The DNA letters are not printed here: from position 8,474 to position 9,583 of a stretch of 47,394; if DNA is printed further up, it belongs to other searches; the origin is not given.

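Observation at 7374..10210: Self-contained five-gene cassette of low-complexity and Cys-rich proteins in the moron position: best candidate for an undescribed system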

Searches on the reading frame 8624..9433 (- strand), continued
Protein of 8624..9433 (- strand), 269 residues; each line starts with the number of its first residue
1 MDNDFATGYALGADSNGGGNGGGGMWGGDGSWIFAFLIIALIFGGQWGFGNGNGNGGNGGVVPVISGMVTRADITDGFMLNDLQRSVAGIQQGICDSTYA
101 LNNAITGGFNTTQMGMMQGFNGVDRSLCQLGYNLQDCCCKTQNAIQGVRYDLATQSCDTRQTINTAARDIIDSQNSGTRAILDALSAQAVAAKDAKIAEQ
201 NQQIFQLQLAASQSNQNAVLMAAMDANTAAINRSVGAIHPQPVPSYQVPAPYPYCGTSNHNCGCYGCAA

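Call 62: get_annotated_region(hit=H9, flank=6000)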
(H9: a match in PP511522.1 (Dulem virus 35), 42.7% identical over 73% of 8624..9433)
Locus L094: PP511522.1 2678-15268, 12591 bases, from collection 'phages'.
description: Dulem virus 35 isolate Duke_24FS_4, complete genome.
organism: Dulem virus 35 (NCBI taxid 3145753)
taxonomy: Viruses; Duplodnaviria; Heunggongvirae; Uroviricota; Caudoviricetes
host: Varecia variegata; source: feces; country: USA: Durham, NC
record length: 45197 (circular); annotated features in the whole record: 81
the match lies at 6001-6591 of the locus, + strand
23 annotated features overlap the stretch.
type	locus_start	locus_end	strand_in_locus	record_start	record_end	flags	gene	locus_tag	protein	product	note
CDS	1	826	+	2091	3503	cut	-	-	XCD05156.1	portal protein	-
CDS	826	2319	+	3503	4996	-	-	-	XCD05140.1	hypothetical protein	-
CDS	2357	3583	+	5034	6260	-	-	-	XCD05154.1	minor capsid protein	-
CDS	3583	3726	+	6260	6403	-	-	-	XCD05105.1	hypothetical protein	-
CDS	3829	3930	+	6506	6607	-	-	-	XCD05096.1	hypothetical protein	-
CDS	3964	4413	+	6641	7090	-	-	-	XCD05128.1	hypothetical protein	-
CDS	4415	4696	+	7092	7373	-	-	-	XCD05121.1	hypothetical protein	-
CDS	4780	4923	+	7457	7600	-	-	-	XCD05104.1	hypothetical protein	-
CDS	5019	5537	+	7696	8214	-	-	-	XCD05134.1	hypothetical protein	-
CDS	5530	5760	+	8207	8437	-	-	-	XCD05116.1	hypothetical protein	-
CDS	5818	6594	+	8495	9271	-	-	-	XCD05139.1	hypothetical protein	-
CDS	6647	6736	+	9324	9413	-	-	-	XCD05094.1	hypothetical protein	-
CDS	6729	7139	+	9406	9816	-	-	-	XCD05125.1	hypothetical protein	-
CDS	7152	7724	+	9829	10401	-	-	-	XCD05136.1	hypothetical protein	-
CDS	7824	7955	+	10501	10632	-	-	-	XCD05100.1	hypothetical protein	-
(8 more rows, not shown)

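Call 73: search_protein_families(library=pfam, proteins=[L002:8670-9089:+, L002:9107-9547:+, L002:9507-9896:+, L093:7200-8198:+, L092:7511-7921:+, L092:7946-8452:+, L092:8458-8682:+, L094:7152-7724:+], max_evalue=1)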
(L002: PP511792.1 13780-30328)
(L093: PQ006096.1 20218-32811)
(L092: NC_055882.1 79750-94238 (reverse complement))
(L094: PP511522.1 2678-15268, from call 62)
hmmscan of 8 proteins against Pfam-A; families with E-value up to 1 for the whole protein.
L002:8670-9089:+ (139 aa): 0 families

L002:9107-9547:+ (146 aa): 1 family
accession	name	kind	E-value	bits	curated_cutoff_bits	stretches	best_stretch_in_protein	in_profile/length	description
PF20531.3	DUF6746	-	0.07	13.5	27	1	15-43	49-77/124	Family of unknown function (DUF6746)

L002:9507-9896:+ (129 aa): 0 families

L093:7200-8198:+ (332 aa): 0 families

L092:7511-7921:+ (136 aa): 0 families

L092:7946-8452:+ (168 aa): 17 families
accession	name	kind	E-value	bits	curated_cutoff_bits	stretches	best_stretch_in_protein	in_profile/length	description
PF07321.17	YscO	-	0.0088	16.5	28.8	1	89-149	69-129/149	Type III secretion protein YscO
PF16043.11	DUF4795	-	0.012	15.5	34.8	1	85-161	80-152/208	Domain of unknown function (DUF4795)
PF18595.6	Nuf2_DHR10-like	-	0.027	15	28.4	1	89-162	5-81/117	Nuf2, DHR10-like domain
PF09375.15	Peptidase_M75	-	0.035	14.1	23.5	1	114-164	135-184/288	Imelysin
PF04859.17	DUF641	-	0.04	14.7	27.6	1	96-157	66-124/127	Plant protein of unknown function (DUF641)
PF13863.11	DUF4200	-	0.054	14.3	29.7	1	88-163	26-105/119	Domain of unknown function (DUF4200)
PF00669.25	Flagellin_N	-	0.059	13.9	26.6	1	78-165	39-126/139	Bacterial flagellin N-terminal helical region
PF05227.19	CHASE3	-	0.059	13.7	28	1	115-164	47-96/138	CHASE3 domain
PF01968.24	Hydantoinase_A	-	0.063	12.9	22.9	1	70-152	119-204/291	Hydantoinase/oxoprolinase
PF07851.19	TMEM120A-B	-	0.11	12.1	29.8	1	86-163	16-91/324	TMEM120A/B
PF10046.14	BLOC1_2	-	0.14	13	33.4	1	83-157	10-84/96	Biogenesis of lysosome-related organelles complex-1 subunit 2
PF04102.17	SlyX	-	0.2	12.7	30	1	123-162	19-55/67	SlyX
PF04678.18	MCU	-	0.23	12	30.8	1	88-161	26-85/177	Mitochondrial calcium uniporter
PF03462.23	PCRF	-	0.24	11.6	24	1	93-159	25-92/194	PCRF domain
PF09969.14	DUF2203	-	0.27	12.4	24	0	110-163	23-78/122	Uncharacterized conserved protein (DUF2203)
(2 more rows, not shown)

L092:8458-8682:+ (74 aa): 2 families
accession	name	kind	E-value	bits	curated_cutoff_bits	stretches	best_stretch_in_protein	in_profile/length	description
PF09811.14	Yae1_N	-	0.054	13.6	27.5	0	48-64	4-20/39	Essential protein Yae1, N terminal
PF08061.16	P68HR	-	0.34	11.6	25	1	5-19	8-22/35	P68HR (NUC004) repeat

L094:7152-7724:+ (190 aa): 2 families
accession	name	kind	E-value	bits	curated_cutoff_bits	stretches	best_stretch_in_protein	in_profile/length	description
PF06046.19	Sec6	-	0.03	13.3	29.7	1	146-187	402-444/537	Exocyst complex component Sec6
PF12848.13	ABC_tran_Xtn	-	0.072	13.6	25.9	1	117-159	6-50/85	ABC transporter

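Call 77: find_related_loci(query=L092:6596-7492:+, collection=viral_contigs, flank=6000)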
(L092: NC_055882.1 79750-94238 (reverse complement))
Query L092:6596-7492:+ (298 aa) in viral_contigs; peptide patterns used: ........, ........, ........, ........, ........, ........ (x = any residue, [..] = any of these).
600 stretches matched a pattern (row limit reached: there are more); 588 encode a relative of the query (tblastn E <= 1e-3); the best 80 are kept; 80 distinct loci.
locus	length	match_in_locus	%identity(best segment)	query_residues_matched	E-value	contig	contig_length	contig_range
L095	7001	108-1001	98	1-298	0e+0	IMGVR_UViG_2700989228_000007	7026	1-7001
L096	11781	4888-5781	96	1-298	0e+0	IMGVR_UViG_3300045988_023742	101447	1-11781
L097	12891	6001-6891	95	1-298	0e+0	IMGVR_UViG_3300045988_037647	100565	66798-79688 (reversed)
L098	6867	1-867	96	10-298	0e+0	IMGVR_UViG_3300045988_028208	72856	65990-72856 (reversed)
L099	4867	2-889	95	3-298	0e+0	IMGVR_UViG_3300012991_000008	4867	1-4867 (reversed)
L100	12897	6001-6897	85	1-298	2e-162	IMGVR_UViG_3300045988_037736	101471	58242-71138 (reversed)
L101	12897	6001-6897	85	1-298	2e-162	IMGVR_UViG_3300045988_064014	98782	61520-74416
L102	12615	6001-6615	81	1-206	5e-101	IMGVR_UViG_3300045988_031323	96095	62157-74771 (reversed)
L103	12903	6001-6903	78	1-298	3e-129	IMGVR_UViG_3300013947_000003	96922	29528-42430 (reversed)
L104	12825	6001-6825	55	2-293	2e-82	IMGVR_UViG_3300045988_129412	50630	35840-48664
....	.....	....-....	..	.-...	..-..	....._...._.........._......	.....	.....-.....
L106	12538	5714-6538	55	2-293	7e-82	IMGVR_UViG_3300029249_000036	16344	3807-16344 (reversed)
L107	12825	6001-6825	54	2-293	1e-81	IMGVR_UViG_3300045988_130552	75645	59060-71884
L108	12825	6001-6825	54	2-293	1e-81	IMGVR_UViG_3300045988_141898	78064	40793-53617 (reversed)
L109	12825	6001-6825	54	2-293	1e-81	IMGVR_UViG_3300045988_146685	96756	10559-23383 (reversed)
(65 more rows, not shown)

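Call 78: search_dna_similar(query=L092:6596-7492:+, collection=phages, mode=protein, max_rows=60, max_evalue=0.001, rows=spread)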
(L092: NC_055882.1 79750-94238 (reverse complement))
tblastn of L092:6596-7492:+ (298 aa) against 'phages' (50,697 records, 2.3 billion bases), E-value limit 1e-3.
Records with a match: 35; places in all: 35; records where one place covers at least 80% of the query: 16.
Best place of each record, by identity: >=99% 2; <60% 33.
By first word of the organism name: uncultured 18; Bacteriophage 8; Caudoviricetes 4; Dulem 2; Bacteroides 1; phage 1; crAssphage 1.
By host as written in the record: - 28; Methanomassiliicoccales 4; Bacteroides uniformis MB20-41 1; Eulemur fulvus collaris 1; Propithecus coquereli 1.
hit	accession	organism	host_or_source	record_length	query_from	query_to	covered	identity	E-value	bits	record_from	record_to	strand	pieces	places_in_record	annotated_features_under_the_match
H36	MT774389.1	uncultured phage cr116_1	human feces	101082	1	285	96%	100.0%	2e-139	439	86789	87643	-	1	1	spike protein/glycoprotein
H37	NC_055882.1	uncultured phage cr116_1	human feces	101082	1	285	96%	100.0%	2e-139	439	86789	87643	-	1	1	spike protein/glycoprotein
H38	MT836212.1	Bacteriophage sp.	human fecal samples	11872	3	285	95%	49.1%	8e-39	150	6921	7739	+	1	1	record has no annotation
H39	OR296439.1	Bacteroides phage C3_41T2LP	Bacteroides uniformis MB20-41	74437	3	285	95%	46.1%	2e-40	155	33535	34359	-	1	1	outer capsid protein/viral fiber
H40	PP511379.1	Dulem virus 40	Eulemur fulvus collaris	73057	1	285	96%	43.5%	9e-40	153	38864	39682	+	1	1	hypothetical protein (x2)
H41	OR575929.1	phage csAssE-Sib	human gut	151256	19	285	90%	43.4%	4e-44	166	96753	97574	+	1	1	spike protein/glycoprotein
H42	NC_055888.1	uncultured phage cr52_1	human feces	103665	24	285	88%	42.3%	4e-36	142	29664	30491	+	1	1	spike protein/glycoprotein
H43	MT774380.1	uncultured phage cr1_1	human feces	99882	11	285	92%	39.5%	3e-29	122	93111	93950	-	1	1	spike protein/glycoprotein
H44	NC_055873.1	uncultured phage cr1_1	human feces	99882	11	285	92%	39.5%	3e-29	122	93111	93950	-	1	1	spike protein/glycoprotein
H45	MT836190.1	Bacteriophage sp.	human fecal samples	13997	3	251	84%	43.1%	2e-34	137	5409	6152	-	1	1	record has no annotation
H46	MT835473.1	Bacteriophage sp.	human fecal samples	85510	24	285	88%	40.8%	9e-30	124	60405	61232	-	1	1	record has no annotation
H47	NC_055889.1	uncultured phage cr53_1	human feces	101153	79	285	69%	51.2%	3e-38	149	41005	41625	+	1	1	spike protein/glycoprotein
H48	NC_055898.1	uncultured phage cr115_1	human feces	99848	79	285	69%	51.2%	4e-38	148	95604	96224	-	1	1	spike protein/glycoprotein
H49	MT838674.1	Bacteriophage sp.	human fecal samples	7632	79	285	69%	50.0%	6e-31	127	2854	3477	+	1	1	record has no annotation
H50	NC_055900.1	uncultured phage cr125_1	human feces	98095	79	285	69%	48.6%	9e-35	139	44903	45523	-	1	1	spike protein/glycoprotein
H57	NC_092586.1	Caudoviricetes sp. vir215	Methanomassiliicoccales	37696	15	251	80%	30.3%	4e-6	54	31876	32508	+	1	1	hypothetical protein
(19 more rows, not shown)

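Call 79: get_annotated_region(hit=H39, flank=6000)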
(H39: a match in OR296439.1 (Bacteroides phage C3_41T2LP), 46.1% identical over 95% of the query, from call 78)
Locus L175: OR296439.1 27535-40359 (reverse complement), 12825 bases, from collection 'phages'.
description: Bacteroides phage C3_41T2LP, complete genome.
organism: Bacteroides phage C3_41T2LP (NCBI taxid 3070809)
taxonomy: Viruses; Duplodnaviria; Heunggongvirae; Uroviricota; Caudoviricetes
host: Bacteroides uniformis MB20-41; source: phage plaques of the host; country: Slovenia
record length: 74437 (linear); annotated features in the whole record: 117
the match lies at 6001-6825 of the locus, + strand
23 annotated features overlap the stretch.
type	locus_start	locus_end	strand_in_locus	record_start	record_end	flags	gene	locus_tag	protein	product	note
CDS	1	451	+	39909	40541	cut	-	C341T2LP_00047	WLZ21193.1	capsid protein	-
CDS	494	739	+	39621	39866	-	-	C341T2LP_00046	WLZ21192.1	hypothetical protein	-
CDS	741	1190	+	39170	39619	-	-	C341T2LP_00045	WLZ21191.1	single strand binding protein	-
CDS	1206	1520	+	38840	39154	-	-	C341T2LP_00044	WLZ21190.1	hypothetical protein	-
CDS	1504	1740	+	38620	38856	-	-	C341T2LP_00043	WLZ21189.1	hypothetical protein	-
CDS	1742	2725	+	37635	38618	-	-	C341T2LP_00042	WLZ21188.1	viral recombinase family protein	YqaJ viral recombinase family protein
CDS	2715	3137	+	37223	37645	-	-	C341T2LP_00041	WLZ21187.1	hypothetical protein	-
CDS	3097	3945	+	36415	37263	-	-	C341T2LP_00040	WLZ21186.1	RecT protein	-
CDS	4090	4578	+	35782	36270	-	-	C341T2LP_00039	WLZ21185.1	holliday junction resolvase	-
CDS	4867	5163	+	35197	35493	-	-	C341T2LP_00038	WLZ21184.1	chromosomal replication initiator protein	-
CDS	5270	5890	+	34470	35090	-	-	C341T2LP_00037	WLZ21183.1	DNA endonuclease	DNA endonuclease I-HmuI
CDS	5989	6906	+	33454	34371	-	-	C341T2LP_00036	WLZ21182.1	outer capsid protein/viral fiber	-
CDS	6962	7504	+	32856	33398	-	-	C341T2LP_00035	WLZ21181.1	hypothetical protein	-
CDS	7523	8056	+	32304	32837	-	-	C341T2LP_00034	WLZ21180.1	hypothetical protein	-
CDS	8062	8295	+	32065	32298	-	-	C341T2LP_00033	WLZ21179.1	hypothetical protein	-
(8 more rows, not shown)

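Call 80: get_annotated_region(hit=H57, flank=6000)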
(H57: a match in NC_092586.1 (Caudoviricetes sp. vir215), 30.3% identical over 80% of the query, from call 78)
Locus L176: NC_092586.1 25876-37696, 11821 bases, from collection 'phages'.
description: Caudoviricetes sp. vir215 genomic sequence.
organism: Caudoviricetes sp. vir215 (NCBI taxid 3068354)
taxonomy: Viruses; Duplodnaviria; Heunggongvirae; Uroviricota; Caudoviricetes
host: Methanomassiliicoccales; source: gut metagenome; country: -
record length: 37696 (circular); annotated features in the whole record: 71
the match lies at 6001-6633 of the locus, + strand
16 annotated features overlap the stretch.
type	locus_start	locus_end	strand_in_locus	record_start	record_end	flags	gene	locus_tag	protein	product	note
CDS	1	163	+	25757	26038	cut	-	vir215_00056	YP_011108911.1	hypothetical protein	-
CDS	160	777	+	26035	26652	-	-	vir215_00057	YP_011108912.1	hypothetical protein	-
CDS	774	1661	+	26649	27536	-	-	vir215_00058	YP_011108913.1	hypothetical protein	-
CDS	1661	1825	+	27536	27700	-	-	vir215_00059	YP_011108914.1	hypothetical protein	-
CDS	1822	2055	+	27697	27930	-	-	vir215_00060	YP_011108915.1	hypothetical protein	phrog_1048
CDS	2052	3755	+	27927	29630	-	-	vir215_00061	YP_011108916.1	tail protein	phrog_5302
CDS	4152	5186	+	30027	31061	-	-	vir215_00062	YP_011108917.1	reverse transcriptase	phrog_1423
CDS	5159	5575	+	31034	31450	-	-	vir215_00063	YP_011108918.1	hypothetical protein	-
CDS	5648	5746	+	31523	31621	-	-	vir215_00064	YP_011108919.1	hypothetical protein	-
CDS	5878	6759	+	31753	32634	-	-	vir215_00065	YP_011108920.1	hypothetical protein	phrog_16490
CDS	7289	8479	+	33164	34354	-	-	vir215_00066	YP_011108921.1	hypothetical protein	-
CDS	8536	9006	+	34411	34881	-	-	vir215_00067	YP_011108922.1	hypothetical protein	-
CDS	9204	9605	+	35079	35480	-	-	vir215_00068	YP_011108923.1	hypothetical protein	-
CDS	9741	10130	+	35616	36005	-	-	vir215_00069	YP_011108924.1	hypothetical protein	-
CDS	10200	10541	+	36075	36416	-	-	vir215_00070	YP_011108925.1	hypothetical protein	-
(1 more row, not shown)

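Call 86: search_protein_families(library=pfam, proteins=[L175:8357-8758:+, L175:6962-7504:+, L175:7523-8056:+, L175:8062-8295:+, L175:8770-9234:+, L092:8685-9080:+, L092:6105-6452:+, L176:7289-8479:+], max_evalue=1)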
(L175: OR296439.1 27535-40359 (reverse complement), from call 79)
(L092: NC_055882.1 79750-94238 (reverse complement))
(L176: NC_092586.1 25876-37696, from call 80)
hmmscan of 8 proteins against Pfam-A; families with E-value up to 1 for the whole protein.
L175:8357-8758:+ (133 aa): 2 families
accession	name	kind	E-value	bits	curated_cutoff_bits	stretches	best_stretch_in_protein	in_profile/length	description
PF25223.1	DUF7841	-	5.3e-16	59.3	25.2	1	14-131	2-112/114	Domain of unknown function (DUF7841)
PF16657.11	Malt_amylase_C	-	0.082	13.4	27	1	25-65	29-69/75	Maltogenic Amylase, C-terminal domain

L175:6962-7504:+ (180 aa): 0 families

L175:7523-8056:+ (177 aa): 20 families
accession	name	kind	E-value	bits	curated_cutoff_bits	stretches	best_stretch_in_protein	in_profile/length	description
PF07426.16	Dynactin_p22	-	0.00027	21.2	25.2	1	79-168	17-113/168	Dynactin subunit p22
PF15188.11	CCDC-167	-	0.0034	18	27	1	113-173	10-70/84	Coiled-coil domain-containing protein 167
PF07851.19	TMEM120A-B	-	0.015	15.1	29.8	1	85-165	15-93/324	TMEM120A/B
PF04871.18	Uso1_p115_C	-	0.03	15.1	28.4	1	113-170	14-71/121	Uso1 / p115 like vesicle tethering protein, C terminal region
PF10312.14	Cactin_mid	-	0.03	14.5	23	1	72-148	59-137/194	Conserved mid region of cactin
PF03836.20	RasGAP_C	-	0.047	14.2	26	1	88-158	45-99/137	RasGAP C-terminus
PF11932.13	DUF3450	-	0.049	13.4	32.6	1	93-164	27-98/241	Protein of unknown function (DUF3450)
PF25610.1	HR1_TOCA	-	0.073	13.8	27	1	127-167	49-89/90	TOCA family HR1 domain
PF14182.11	YgaB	-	0.086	13.7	27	1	96-163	3-65/77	YgaB-like protein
PF07889.17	DUF1664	-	0.087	13.3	34.6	1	97-166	49-115/124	Protein of unknown function (DUF1664)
PF18052.6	Rx_N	-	0.096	13.2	27.7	1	135-172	15-52/93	Rx N-terminal domain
PF02185.22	HR1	-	0.099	13.1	33.1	0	115-171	15-66/67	Hr1 repeat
PF23991.1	DUF7310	-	0.1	13.5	40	1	114-164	20-70/83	Coiled-coil region of unknown function (DUF7310)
PF02403.27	Seryl_tRNA_N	-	0.14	12.9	28.2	1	103-166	32-95/108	Seryl-tRNA synthetase N-terminal domain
PF04678.18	MCU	-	0.16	12.5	30.8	1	90-167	9-84/177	Mitochondrial calcium uniporter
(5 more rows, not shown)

L175:8062-8295:+ (77 aa): 1 family
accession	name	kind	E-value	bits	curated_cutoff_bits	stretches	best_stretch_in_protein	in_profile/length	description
PF24915.1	Spectrin_SESTD1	-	0.02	15.7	27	1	18-76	47-104/110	SESTD1-like, spectrin repeat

L175:8770-9234:+ (154 aa): 1 family
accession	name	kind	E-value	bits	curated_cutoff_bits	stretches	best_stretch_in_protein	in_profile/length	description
PF19133.5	DUF5816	-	0.19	12.4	26.9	1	22-39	39-56/72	Family of unknown function (DUF5816)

L092:8685-9080:+ (131 aa): 3 families
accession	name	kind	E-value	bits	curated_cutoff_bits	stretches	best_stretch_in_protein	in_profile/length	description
PF14112.11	DUF4284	-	0.034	15.4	27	1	3-87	35-120/121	Immunity protein 22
PF16487.10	ArgoMid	-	0.15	12.8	27.5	0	75-114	36-75/83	Mid domain of argonaute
PF20573.4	DUF6782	-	0.15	11.7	27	1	25-93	31-102/241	Putative metallopeptidase family (DUF6782)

L092:6105-6452:+ (115 aa): 0 families

L176:7289-8479:+ (396 aa): 1 family
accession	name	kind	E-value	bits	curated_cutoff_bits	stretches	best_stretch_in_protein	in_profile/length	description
PF09479.16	Flg_new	-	5.6e-19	68.5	27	3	277-326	1-49/65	Listeria-Bacteroides repeat domain (List_Bact_rpt)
